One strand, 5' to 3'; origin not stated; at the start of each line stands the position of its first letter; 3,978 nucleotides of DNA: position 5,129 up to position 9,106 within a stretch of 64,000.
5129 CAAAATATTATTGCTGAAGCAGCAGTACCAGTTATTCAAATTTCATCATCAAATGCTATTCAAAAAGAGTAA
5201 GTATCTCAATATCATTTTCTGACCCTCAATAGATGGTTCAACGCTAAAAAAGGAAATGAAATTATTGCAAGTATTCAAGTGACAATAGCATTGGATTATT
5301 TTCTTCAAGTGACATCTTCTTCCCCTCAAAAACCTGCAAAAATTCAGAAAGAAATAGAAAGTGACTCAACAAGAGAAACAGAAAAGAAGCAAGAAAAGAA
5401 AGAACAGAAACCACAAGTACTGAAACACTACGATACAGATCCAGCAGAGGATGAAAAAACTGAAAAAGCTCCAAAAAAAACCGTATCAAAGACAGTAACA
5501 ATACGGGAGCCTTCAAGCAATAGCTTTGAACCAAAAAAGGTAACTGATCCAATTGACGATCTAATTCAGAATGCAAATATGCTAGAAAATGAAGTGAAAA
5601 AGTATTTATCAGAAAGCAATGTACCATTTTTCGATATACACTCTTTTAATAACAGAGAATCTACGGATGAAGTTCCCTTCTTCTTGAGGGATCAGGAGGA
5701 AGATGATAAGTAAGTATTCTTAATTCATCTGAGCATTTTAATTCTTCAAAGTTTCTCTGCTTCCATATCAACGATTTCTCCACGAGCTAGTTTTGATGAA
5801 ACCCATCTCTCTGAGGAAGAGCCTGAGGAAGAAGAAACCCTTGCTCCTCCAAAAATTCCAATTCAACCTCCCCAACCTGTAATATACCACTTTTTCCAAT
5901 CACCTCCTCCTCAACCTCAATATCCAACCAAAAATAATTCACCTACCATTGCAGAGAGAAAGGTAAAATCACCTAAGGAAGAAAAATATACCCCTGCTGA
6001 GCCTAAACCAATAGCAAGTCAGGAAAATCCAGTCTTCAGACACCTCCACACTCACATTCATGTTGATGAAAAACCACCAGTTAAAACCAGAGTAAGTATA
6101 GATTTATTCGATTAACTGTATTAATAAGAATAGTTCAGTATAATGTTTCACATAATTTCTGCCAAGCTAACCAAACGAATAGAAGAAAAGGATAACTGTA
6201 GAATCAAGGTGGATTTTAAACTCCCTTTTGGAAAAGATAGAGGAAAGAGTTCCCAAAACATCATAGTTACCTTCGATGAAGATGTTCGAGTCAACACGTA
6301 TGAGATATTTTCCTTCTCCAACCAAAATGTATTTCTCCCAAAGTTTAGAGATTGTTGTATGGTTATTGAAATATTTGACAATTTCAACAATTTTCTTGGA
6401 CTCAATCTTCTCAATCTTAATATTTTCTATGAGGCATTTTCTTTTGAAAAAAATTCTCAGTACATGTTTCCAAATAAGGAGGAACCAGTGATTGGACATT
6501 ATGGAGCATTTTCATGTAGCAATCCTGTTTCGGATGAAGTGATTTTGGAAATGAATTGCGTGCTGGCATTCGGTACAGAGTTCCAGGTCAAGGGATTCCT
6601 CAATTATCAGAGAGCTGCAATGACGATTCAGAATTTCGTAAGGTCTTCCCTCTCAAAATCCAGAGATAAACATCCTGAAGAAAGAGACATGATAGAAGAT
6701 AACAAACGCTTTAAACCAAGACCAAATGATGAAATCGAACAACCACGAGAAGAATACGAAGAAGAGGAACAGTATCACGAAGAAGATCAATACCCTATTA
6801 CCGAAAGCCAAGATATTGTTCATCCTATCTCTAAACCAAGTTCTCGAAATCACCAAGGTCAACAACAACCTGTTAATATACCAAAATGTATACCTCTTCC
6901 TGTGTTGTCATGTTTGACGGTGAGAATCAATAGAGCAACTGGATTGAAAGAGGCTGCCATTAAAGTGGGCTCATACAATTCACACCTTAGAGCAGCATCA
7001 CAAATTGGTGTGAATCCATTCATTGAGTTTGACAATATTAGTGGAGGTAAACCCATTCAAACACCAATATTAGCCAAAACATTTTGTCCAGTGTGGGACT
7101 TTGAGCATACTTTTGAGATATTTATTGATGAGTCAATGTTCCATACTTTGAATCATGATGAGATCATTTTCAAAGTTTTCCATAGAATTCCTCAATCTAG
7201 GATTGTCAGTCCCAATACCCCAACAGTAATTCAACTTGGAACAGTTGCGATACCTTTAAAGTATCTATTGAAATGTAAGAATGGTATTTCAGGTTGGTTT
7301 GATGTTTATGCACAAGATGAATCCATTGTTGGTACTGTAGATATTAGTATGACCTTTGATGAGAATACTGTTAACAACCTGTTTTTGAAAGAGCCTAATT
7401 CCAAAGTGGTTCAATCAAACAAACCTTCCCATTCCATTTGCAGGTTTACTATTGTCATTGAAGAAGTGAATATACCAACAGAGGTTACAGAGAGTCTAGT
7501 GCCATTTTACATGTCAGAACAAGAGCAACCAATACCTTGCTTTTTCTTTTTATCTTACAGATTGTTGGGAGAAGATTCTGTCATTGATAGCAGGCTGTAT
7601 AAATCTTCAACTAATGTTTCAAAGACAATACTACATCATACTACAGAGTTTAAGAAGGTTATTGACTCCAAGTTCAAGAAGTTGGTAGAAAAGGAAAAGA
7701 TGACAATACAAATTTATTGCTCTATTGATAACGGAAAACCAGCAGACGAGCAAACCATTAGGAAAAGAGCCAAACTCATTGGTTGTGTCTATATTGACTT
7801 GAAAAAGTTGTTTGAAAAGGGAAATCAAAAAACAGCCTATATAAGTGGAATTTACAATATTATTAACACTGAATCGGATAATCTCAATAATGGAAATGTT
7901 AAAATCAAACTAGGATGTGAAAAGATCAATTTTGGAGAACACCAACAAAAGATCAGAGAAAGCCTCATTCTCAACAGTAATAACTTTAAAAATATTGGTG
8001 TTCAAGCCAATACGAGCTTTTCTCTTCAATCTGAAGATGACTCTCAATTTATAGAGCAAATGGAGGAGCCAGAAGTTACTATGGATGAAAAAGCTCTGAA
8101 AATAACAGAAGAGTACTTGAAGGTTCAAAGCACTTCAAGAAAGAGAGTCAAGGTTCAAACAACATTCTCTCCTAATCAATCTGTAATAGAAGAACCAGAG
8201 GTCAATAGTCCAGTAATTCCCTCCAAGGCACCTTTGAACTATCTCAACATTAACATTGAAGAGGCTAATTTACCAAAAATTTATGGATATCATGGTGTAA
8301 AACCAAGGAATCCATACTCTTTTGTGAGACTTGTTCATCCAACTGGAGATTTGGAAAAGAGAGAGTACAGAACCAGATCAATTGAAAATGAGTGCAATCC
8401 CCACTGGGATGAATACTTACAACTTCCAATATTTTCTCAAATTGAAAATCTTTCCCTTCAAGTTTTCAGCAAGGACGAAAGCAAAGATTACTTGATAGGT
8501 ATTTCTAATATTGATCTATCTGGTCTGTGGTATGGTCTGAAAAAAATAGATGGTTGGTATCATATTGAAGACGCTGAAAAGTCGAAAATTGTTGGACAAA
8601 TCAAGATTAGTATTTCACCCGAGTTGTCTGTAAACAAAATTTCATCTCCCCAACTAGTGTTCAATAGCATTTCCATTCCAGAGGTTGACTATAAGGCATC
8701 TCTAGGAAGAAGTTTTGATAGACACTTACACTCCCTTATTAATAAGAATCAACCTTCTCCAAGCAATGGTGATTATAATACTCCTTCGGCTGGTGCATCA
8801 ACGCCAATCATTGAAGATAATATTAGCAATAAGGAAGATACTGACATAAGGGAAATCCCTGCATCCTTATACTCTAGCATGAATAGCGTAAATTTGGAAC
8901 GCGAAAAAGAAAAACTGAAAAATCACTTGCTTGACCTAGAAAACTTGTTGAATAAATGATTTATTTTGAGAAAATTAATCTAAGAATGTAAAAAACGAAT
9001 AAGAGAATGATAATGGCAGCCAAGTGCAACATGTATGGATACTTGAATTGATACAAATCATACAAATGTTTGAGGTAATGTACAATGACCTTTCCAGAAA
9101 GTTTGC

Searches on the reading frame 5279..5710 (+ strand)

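Call 14: search_protein_families(library=pfam, proteins=[window:5279-5710:+], max_evalue=0.1)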
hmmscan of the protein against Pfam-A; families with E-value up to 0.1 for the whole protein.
window:5279-5710:+ (144 aa): 1 family
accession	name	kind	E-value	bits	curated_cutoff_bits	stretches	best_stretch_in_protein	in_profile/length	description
PF19498.4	DUF6033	-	0.0069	16.7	25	1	6-83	108-173/205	Protein of unknown function (DUF6033)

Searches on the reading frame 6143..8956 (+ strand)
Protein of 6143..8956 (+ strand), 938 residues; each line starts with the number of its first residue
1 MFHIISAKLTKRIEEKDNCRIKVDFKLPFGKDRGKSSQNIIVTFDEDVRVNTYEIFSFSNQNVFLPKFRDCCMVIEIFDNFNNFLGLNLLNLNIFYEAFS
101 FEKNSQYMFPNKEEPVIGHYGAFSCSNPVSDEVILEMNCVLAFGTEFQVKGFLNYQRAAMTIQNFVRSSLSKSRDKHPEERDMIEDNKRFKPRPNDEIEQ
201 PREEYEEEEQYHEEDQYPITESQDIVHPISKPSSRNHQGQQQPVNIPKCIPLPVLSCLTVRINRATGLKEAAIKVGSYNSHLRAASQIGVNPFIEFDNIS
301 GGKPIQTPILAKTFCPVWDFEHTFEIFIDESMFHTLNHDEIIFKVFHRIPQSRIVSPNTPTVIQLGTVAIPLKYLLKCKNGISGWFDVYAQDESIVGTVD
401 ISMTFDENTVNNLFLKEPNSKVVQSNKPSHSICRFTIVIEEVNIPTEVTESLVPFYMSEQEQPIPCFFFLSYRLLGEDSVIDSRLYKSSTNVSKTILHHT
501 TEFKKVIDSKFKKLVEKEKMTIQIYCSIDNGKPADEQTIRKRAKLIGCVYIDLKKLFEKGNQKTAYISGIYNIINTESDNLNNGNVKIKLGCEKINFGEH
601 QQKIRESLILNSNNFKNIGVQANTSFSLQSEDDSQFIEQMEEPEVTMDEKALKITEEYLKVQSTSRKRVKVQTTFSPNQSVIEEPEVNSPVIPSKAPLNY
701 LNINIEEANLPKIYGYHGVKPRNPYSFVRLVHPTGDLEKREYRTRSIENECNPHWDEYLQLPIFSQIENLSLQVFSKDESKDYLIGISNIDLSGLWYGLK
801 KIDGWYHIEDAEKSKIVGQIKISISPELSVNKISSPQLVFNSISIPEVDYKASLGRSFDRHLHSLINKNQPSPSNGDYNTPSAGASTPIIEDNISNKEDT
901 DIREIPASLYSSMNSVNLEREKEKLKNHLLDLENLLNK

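Call 14: search_protein_families(library=pfam, proteins=[window:6143-8956:+], max_evalue=0.1)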
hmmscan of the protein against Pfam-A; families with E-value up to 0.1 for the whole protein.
window:6143-8956:+ (938 aa): 2 families
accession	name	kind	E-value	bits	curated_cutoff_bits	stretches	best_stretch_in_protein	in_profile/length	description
PF00168.36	C2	-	2.4e-18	66.7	22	2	719-807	19-103/104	C2 domain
PF25339.1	C2_C2CD3_N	-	0.00017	21.9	27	0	364-407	100-143/145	N-terminal C2 domain of C2CD3 protein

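Call 15: search_solved_structures(query=window:6143-8956:+, max_evalue=1, show_alignments=3)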
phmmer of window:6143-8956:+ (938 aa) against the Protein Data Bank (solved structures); distinct sequences matched with E-value up to 1: 3.
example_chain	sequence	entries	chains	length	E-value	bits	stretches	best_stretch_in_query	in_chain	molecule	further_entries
9zk0_A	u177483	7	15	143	0.01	17.3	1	740-824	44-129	C2 domain containing protein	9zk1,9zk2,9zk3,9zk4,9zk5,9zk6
4rj9_A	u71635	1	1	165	0.033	15.7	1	737-804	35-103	C2 domain-containing protein-like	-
5a4x_A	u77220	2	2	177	0.99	10.8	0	737-799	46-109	AT3G17980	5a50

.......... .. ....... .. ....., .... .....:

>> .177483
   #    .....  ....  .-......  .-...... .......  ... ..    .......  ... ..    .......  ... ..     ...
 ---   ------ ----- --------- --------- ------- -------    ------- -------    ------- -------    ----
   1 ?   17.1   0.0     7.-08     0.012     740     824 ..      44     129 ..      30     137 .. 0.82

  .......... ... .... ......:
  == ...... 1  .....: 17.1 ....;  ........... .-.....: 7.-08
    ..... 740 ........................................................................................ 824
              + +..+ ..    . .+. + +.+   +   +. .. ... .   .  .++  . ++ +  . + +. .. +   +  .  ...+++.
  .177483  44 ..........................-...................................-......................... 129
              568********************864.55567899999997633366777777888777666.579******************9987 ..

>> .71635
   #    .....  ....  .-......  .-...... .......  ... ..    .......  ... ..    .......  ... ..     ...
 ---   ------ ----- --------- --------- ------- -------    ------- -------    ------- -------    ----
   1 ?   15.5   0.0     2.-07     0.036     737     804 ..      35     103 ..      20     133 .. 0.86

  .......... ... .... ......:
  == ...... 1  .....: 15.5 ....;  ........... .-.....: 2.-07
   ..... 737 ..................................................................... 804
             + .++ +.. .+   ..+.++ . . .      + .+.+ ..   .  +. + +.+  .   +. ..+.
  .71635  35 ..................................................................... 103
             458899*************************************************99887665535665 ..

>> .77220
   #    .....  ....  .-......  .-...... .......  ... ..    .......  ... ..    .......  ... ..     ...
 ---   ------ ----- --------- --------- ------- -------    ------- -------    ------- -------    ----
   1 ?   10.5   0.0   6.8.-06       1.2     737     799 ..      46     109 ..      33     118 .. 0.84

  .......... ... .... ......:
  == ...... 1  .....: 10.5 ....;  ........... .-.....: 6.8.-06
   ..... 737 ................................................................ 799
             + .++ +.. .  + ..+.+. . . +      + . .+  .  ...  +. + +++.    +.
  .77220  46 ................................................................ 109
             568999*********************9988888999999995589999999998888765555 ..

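Call 16: find_homologous_proteins(query=window:6143-8956:+, max_evalue=0.001)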
Query window:6143-8956:+ (938 aa): 4 proteins with E <= 0.001 among 5001 candidates.
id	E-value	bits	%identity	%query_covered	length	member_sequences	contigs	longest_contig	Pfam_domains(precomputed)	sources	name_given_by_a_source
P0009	0.0e+0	2108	99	100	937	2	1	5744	PF00168.37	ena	-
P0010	3.9e-292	990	50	100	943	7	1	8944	PF00168.37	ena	-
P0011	1.6e-289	981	50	100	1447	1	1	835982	PF00168.37,PF25339.2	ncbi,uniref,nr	ncbi:hypothetical protein C9374_009569 [Naegleria lovaniensis]|uniref:C2 domain-containing protein n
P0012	2.3e-209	716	42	100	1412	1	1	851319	PF00168.37,PF25339.2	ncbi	ncbi:hypothetical protein ABK040_001608 [Willaertia magna]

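Call 17: search_protein_families(library=pfam, proteins=[P0011, P0012], max_evalue=0.1)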
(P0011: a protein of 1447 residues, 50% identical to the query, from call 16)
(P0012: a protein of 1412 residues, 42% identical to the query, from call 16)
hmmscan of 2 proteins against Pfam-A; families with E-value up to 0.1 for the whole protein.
P0011 (1447 aa): 3 families
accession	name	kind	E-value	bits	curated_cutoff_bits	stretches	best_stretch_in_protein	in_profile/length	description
PF25339.1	C2_C2CD3_N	-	1.3e-31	109.9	27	1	101-241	2-143/145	N-terminal C2 domain of C2CD3 protein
PF00168.36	C2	-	2.2e-16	60.4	22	2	1223-1338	3-103/104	C2 domain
PF08517.17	AXH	-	0.083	13.8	33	0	18-94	10-84/116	Ataxin-1 and HBP1 module (AXH)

P0012 (1412 aa): 4 families
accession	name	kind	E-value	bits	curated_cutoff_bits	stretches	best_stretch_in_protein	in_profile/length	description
PF25339.1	C2_C2CD3_N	-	1.6e-26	93.3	27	2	37-178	2-143/145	N-terminal C2 domain of C2CD3 protein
PF00168.36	C2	-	8.1e-20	71.4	22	2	1190-1303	2-103/104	C2 domain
PF19305.4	MmgE_PrpD_C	-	0.027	14.7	32.1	0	434-474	31-70/173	MmgE/PrpD C-terminal domain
PF14981.11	FAM165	-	0.087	13.2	25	0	931-965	10-44/50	FAM165 family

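Call 19: find_encoding_contigs(protein=P0009, flank=10000, max_places=3)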
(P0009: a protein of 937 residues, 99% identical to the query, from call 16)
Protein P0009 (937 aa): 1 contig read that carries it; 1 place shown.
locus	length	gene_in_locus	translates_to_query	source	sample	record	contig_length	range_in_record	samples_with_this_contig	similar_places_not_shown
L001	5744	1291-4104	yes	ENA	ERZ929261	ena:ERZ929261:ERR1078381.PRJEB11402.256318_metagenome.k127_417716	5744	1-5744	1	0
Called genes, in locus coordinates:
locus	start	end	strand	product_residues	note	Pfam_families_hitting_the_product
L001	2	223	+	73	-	?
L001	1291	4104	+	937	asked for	PF00168:C2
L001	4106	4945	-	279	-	PF00535:Glycos_transf_2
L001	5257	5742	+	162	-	?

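Call 55: find_encoding_contigs(protein=P0011, flank=3000, max_places=2)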
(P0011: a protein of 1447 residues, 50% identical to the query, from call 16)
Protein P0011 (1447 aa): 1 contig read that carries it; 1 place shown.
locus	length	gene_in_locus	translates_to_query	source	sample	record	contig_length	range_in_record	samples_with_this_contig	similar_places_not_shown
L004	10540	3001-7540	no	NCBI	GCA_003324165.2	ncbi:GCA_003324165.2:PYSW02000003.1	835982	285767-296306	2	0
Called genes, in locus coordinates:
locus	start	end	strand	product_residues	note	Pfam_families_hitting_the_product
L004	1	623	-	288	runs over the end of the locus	PF01151:ELO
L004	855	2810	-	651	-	PF00753:Lactamase_B, PF23023:Anti-Pycsar_Apyc1 (weak), PF12706:Lactamase_B_2 (weak), PF16661:Lactamase_B_6, PF10996:Beta-Casp, PF07521:RMMBL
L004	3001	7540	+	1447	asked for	PF25339:C2_C2CD3_N, PF00168:C2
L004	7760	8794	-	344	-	PF05026:DCP2, PF00293:NUDIX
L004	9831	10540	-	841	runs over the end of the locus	-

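Call 56: find_encoding_contigs(protein=P0012, flank=3000, max_places=2)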
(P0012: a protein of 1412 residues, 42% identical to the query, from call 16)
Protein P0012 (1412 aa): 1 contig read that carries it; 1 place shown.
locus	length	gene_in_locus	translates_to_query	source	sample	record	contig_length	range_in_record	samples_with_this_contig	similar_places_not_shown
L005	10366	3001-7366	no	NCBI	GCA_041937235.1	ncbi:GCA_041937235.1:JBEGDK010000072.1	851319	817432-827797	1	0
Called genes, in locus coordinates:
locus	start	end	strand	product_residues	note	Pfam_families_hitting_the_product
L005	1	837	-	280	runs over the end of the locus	PF01151:ELO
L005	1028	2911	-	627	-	PF00753:Lactamase_B, PF23023:Anti-Pycsar_Apyc1 (weak), PF12706:Lactamase_B_2 (weak), PF16661:Lactamase_B_6, PF10996:Beta-Casp, PF07521:RMMBL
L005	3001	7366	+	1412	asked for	PF25339:C2_C2CD3_N, PF00168:C2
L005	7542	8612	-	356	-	PF05026:DCP2, PF00293:NUDIX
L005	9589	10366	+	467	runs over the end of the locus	PF11470:TUG-UBL1, PF00789:UBX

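Call 65: list_cluster_members(proteins=[window:6143-8956:+, P0009, window:28243-29088:+, window:50909-52828:+])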
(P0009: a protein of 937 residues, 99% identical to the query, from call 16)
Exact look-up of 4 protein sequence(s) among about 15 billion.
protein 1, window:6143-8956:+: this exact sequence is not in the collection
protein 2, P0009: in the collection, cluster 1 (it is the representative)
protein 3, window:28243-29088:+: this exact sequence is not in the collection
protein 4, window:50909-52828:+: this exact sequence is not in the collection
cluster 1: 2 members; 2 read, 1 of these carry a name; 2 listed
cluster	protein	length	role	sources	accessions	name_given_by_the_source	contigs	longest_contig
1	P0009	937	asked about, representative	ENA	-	-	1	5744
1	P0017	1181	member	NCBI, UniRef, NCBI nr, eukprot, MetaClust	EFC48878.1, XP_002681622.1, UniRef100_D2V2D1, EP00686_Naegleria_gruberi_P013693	predicted protein [Naegleria gruberi] | Predicted protein n=1 Tax=Naegleria gruberi TaxID=5762 RepID=D2V2D1_NAEGR | uncharacterized protein NAEGRDRAFT_78278 [Naegleria gruberi]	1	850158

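Call 67: search_protein_families(library=pfam, proteins=[P0017], max_evalue=1)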
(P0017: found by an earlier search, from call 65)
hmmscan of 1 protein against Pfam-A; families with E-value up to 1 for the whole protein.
P0017 (1181 aa): 2 families
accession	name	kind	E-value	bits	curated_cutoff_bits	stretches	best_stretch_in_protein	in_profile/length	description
PF00168.36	C2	-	5e-18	65.7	22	2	962-1050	19-103/104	C2 domain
PF25339.1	C2_C2CD3_N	-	9e-09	35.8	27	1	41-99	84-143/145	N-terminal C2 domain of C2CD3 protein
